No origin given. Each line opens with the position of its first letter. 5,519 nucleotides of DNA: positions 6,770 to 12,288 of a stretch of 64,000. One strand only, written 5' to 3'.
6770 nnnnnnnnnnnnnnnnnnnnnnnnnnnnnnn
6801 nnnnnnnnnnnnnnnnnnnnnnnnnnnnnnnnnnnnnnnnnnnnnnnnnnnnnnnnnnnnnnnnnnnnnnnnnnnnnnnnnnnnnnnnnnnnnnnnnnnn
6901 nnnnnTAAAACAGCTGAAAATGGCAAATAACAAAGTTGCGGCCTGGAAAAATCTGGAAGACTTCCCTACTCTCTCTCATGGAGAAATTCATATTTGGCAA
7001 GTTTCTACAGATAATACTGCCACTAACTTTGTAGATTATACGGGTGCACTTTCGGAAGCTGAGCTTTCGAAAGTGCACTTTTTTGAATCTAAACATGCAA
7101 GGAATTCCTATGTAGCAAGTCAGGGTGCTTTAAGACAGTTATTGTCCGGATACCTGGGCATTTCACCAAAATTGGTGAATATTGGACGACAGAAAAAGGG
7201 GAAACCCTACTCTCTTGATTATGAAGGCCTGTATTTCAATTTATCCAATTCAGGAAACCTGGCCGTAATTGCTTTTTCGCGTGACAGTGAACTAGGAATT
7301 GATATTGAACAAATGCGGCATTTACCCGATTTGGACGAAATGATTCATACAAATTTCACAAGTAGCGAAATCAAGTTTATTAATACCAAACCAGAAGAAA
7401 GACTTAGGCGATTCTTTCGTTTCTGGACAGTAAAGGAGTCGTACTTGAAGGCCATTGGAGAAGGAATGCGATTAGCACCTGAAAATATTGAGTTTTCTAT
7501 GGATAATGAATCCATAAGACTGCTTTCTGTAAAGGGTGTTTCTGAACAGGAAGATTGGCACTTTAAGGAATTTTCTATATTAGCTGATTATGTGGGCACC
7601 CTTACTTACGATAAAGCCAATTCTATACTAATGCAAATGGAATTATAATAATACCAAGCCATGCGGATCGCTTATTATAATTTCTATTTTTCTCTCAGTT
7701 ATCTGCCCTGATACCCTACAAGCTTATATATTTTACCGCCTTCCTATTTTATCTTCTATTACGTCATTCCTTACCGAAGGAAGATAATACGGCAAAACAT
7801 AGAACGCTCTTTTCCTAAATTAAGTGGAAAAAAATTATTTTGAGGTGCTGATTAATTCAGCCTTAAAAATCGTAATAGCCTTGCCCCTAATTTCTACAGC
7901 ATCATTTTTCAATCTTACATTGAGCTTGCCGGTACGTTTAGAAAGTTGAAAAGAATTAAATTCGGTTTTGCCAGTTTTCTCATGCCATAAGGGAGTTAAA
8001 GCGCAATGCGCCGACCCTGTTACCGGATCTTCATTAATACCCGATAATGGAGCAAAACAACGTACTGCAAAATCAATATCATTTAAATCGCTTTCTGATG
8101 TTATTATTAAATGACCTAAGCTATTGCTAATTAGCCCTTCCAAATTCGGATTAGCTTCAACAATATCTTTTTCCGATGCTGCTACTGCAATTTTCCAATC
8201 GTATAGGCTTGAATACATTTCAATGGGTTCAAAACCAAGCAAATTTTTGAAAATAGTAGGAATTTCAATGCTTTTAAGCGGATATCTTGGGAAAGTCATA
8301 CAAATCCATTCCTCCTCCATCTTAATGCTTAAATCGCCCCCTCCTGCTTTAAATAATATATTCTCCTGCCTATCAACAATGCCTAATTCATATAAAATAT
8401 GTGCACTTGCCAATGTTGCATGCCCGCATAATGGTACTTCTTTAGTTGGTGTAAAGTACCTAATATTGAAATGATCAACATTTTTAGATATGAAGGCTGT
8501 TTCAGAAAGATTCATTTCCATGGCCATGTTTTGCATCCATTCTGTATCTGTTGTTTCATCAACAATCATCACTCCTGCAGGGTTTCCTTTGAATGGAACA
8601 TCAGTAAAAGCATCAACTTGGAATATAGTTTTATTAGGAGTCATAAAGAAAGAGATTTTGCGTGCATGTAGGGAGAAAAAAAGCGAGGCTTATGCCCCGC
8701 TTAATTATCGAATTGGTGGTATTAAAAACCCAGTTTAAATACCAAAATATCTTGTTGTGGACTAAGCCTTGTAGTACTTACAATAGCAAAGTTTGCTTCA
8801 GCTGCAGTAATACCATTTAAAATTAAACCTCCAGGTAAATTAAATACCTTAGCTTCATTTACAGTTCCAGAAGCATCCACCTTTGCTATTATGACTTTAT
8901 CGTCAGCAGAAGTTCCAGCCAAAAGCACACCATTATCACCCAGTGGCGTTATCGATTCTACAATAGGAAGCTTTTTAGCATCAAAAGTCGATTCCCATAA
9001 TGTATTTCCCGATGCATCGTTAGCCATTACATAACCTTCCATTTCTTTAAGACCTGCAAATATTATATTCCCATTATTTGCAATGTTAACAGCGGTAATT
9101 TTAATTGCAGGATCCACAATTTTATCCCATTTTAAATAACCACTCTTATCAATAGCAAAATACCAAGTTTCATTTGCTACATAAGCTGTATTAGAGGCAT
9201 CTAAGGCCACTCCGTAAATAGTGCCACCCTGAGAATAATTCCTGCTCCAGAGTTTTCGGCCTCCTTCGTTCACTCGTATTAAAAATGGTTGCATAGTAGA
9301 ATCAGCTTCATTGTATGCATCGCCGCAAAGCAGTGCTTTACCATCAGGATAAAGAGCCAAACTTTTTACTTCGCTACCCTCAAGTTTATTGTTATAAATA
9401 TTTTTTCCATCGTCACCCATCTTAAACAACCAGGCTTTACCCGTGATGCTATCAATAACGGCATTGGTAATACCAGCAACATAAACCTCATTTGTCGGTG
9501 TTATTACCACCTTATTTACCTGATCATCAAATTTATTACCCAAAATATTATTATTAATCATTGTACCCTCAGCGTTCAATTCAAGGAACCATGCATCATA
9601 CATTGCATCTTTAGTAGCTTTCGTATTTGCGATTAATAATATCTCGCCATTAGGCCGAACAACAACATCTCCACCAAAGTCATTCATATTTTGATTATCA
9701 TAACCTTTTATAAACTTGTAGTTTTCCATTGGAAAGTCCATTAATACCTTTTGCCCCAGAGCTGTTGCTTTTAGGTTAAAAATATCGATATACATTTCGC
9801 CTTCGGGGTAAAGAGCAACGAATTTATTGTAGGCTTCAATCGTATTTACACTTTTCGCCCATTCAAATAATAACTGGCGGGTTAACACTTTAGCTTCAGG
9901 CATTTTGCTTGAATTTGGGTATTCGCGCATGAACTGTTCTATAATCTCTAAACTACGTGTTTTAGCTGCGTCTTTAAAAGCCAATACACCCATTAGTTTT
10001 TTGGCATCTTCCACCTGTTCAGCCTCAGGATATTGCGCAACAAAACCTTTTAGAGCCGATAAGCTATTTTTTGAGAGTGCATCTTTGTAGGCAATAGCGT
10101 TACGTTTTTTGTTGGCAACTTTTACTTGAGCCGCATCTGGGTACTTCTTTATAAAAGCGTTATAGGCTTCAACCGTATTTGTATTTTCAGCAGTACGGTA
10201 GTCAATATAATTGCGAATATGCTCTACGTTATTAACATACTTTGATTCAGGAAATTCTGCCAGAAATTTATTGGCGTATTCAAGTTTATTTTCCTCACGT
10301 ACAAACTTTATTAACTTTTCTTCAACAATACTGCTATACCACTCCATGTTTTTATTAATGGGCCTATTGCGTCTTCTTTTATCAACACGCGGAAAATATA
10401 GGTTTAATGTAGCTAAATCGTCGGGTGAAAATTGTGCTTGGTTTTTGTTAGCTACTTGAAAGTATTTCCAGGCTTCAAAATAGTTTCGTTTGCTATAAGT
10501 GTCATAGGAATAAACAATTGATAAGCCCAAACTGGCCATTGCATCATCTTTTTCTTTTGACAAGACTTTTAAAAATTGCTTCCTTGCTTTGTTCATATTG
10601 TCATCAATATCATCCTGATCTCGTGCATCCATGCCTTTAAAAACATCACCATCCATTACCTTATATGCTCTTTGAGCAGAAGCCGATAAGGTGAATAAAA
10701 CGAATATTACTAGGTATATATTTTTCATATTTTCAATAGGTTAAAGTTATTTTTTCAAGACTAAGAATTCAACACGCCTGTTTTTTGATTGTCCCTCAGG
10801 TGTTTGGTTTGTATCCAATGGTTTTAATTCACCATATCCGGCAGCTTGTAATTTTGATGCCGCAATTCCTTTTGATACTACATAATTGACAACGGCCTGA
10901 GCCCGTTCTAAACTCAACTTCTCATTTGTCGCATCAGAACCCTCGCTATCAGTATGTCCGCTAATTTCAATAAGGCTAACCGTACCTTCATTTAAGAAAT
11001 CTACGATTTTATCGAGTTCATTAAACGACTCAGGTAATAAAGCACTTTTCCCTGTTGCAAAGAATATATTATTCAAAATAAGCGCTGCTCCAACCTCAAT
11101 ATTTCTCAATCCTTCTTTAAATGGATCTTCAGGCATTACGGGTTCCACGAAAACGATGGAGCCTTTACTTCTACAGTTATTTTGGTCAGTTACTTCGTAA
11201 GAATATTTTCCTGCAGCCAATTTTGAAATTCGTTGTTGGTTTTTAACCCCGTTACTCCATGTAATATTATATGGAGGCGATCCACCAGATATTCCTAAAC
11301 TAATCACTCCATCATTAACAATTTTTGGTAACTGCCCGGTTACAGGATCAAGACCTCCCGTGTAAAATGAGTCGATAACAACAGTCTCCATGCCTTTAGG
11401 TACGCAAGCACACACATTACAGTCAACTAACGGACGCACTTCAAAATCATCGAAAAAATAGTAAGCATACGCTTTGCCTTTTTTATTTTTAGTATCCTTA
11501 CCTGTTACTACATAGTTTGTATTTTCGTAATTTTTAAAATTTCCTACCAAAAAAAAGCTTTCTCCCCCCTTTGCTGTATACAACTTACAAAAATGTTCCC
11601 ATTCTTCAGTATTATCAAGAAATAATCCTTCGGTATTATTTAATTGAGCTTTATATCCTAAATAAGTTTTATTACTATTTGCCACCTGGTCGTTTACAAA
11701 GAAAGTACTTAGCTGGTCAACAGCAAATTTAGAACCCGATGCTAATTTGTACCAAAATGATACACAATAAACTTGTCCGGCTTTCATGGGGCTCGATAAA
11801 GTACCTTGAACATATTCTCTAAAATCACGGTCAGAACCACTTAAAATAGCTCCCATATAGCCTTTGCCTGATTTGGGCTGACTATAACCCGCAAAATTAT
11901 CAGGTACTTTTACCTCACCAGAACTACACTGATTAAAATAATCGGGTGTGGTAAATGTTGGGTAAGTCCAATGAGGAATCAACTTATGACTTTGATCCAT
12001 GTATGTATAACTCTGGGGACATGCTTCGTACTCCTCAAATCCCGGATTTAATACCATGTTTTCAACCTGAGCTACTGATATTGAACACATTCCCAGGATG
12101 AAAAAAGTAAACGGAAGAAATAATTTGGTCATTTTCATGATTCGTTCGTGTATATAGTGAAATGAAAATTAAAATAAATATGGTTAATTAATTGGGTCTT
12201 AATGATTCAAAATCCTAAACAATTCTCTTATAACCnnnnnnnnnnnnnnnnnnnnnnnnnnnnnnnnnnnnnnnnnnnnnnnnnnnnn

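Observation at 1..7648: Animal-FAS-like, fully reducing type I PKS with C-methyltransferase and TE plus a dedicated Sfp-type PPTase, with an apparent compositional shift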

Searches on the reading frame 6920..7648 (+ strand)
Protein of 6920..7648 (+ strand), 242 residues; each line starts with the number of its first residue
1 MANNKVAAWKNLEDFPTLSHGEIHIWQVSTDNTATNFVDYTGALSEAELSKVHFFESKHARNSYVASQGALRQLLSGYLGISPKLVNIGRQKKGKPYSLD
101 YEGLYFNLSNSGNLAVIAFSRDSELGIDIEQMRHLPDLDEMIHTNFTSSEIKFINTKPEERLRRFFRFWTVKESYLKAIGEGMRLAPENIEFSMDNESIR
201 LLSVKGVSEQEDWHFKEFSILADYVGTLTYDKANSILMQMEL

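Call 5: search_protein_families(library=pfam, proteins=[window:6920-7648:+])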
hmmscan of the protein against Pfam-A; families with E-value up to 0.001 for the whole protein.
window:6920-7648:+ (242 aa): 2 families
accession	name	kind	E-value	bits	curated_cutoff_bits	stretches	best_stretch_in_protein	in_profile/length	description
PF01648.25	ACPS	-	4.3e-19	69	25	1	125-227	2-109/111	4'-phosphopantetheinyl transferase superfamily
PF22624.1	AASDHPPT_N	-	1e-07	32.5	27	1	35-118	8-96/100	4'-phosphopantetheinyl transferase, N-terminal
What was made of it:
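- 6920..7648 (+): Sfp-type 4'-phosphopantetheinyl transferase, 242 aa, starting 11 nt after the PKS stop. PF22624 + PF01648 (call 5).
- Checked: The PPTase ORF is 6920-7648 (PF22624 + PF01648, call 5).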

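Call 7: find_encoding_contigs(protein=window:6920-7648:+, flank=10000, max_places=6)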
Protein window:6920-7648:+ (242 aa): 3 contigs read that carry it; 2 places shown.
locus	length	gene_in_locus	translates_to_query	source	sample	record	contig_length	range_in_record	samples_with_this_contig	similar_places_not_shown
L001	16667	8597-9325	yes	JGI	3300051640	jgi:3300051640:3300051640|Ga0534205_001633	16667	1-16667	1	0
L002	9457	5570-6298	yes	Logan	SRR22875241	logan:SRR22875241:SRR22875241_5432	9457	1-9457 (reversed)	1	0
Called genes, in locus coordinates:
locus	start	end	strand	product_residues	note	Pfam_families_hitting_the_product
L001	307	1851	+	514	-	-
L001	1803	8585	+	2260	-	PF00698:Acyl_transf_1, PF21089:PKS_DH_N, PF14765:PS-DH, PF18558:HTH_51, PF13489:Methyltransf_23, PF08242:Methyltransf_12, PF08240:ADH_N, PF00107:ADH_zinc_N, +10 more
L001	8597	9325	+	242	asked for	PF22624:AASDHPPT_N, PF01648:ACPS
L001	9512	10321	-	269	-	PF02567:PhzC-PhzF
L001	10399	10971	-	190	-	-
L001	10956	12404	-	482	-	-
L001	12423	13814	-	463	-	PF00691:OmpA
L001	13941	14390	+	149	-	PF01641:SelR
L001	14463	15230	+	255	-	PF00557:Peptidase_M24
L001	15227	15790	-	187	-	-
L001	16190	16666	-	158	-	?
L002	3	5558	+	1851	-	?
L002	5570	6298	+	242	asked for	PF22624:AASDHPPT_N, PF01648:ACPS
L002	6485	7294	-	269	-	PF02567:PhzC-PhzF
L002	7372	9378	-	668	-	-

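Call 29: search_protein_families(library=ncbifam, proteins=[window:6920-7648:+], max_evalue=0.001)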
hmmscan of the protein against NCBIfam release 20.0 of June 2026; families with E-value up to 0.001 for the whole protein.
window:6920-7648:+ (242 aa): 5 families
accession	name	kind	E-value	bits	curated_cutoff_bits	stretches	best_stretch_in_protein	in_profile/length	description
NF042922.1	4PPT_HetI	equivalog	2e-42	145.1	370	1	15-229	11-223/235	4'-phosphopantetheinyl transferase HetI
NF007676.0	PRK10351.1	equivalog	1.3e-15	57.6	174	1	66-181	32-145/195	4'-phosphopantetheinyl transferase AcpT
NF047349.1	4PPT_AusB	equivalog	2.6e-14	53.2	225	1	89-183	66-152/205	aureusimine biosynthesis 4'-phosphopantetheinyl transferase AusB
TIGR00556.1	pantethn_trn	domain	3.1e-09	37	45.35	1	124-195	4-83/128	phosphopantetheine--protein transferase domain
NF011254.0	PRK14660.1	equivalog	3.1e-05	24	195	1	139-186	24-70/125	holo-[acyl-carrier-protein] synthase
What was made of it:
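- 6920..7648 (+): The best NCBIfam match is HetI, below its cut-off (call 29).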

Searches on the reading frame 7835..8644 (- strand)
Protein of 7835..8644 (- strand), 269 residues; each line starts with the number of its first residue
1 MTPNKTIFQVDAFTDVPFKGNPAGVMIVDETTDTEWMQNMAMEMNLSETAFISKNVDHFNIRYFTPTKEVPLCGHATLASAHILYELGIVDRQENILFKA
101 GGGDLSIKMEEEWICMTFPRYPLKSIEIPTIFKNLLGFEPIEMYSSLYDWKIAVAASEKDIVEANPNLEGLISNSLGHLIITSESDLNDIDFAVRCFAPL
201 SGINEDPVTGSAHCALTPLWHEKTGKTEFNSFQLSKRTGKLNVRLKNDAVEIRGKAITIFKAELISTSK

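Call 5: search_protein_families(library=pfam, proteins=[window:7835-8644:-])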
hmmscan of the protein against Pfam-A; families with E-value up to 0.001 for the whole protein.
window:7835-8644:- (269 aa): 1 family
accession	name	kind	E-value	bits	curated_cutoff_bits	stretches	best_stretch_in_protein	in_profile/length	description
PF02567.21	PhzC-PhzF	-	5.7e-61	206.9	27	1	10-261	1-280/281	Phenazine biosynthesis-like protein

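Call 29: search_protein_families(library=ncbifam, proteins=[window:7835-8644:-], max_evalue=0.001)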
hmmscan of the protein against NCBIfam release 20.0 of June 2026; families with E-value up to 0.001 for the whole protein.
window:7835-8644:- (269 aa): 2 families
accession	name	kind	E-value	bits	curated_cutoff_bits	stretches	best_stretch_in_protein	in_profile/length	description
TIGR00654.1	PhzF_family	subfamily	9e-40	136.9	76.2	1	6-263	4-295/298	PhzF family phenazine biosynthesis isomerase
NF007625.0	PRK10281.1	equivalog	1.8e-36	125.8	386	1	5-264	3-297/301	PhzF family isomerase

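Call 37: find_homologous_proteins(query=window:7835-8644:-, max_evalue=1e-40)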
Query window:7835-8644:- (269 aa): 7227 proteins with E <= 1e-40 among 8000 candidates; the best 120 are listed.
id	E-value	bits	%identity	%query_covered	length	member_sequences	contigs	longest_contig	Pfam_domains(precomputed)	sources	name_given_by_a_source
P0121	2.7e-178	609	100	100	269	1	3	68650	PF02567.22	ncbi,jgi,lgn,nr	ncbi:MAG: PhzF family phenazine biosynthesis protein [Salinivirgaceae bacterium]|jgi:PhzF family phe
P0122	1.2e-119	416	69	98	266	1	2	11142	PF02567.22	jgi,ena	-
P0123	3.2e-118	412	69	97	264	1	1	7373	PF02567.22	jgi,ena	-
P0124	2.0e-117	409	69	98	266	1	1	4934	PF02567.22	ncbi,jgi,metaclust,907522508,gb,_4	metaclust:\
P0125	2.1e-117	409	69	98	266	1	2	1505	PF02567.22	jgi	jgi:PhzF family phenazine biosynthesis protein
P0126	2.3e-117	409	69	98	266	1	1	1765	PF02567.22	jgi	-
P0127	7.6e-117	407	69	98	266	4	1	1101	PF02567.22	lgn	-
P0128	1.2e-116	407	69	98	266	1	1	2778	PF02567.22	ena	-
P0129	1.6e-116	406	68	98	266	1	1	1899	PF02567.22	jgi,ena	-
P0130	3.6e-116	405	67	98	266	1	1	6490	PF02567.22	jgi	jgi:PhzF family phenazine biosynthesis protein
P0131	2.0e-115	402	67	98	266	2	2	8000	PF02567.22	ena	-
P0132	6.1e-115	401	68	98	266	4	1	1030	PF02567.22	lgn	-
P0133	6.5e-115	401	67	98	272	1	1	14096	PF02567.22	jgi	-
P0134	8.8e-115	400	68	98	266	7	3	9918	PF02567.22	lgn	-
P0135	1.4e-114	400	69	98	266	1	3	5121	PF02567.22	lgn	-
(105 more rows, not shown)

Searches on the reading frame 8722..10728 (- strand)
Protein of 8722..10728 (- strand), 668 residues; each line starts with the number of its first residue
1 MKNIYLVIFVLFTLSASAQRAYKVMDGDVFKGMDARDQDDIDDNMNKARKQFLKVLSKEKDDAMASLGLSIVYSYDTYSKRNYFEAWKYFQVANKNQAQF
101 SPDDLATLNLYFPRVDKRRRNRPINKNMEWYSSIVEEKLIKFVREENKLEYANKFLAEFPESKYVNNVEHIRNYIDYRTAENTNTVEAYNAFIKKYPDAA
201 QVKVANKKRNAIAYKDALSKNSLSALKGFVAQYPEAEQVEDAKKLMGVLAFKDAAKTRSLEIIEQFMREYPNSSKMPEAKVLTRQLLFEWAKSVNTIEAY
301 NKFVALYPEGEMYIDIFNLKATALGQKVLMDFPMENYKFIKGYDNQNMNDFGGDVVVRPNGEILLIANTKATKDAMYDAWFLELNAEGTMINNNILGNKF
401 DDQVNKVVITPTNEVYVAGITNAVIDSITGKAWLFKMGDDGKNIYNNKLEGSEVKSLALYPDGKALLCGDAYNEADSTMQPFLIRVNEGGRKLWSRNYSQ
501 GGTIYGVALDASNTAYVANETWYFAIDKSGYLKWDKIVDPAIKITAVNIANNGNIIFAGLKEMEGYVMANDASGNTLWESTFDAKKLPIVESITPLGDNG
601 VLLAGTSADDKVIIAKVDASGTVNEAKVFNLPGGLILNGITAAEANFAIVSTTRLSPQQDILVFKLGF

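Call 5: search_protein_families(library=pfam, proteins=[window:8722-10728:-])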
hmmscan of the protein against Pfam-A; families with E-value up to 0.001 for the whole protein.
window:8722-10728:- (668 aa): 2 families
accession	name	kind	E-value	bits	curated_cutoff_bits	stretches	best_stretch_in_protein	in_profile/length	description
PF13174.12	TPR_6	-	0.00029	21.7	26.3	0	182-198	16-32/33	Tetratricopeptide repeat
PF13360.13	PQQ_2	-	0.00048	20.3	27.6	0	486-617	8-135/233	Outer membrane protein assembly factor BamB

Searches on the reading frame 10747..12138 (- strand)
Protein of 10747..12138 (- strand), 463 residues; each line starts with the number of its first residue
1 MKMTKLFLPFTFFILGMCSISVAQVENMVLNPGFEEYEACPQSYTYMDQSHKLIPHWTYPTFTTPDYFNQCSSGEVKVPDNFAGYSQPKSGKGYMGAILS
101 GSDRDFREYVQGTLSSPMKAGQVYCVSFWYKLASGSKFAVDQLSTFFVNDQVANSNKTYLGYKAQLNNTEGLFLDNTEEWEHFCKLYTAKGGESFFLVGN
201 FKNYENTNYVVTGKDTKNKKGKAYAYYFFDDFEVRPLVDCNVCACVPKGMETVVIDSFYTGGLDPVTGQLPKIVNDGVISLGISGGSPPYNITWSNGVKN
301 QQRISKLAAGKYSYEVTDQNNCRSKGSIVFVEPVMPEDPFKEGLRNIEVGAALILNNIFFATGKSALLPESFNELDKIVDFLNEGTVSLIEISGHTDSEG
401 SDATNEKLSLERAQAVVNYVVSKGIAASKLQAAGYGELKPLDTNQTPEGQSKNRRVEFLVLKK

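Call 5: search_protein_families(library=pfam, proteins=[window:10747-12138:-])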
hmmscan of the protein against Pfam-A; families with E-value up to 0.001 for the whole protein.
window:10747-12138:- (463 aa): 2 families
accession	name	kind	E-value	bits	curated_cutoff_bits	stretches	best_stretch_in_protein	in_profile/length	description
PF00691.25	OmpA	-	1.1e-22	80.6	27.2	1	359-454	1-98/98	OmpA family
PF13573.12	SprB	-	2.9e-05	24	28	1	275-298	13-36/37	SprB repeat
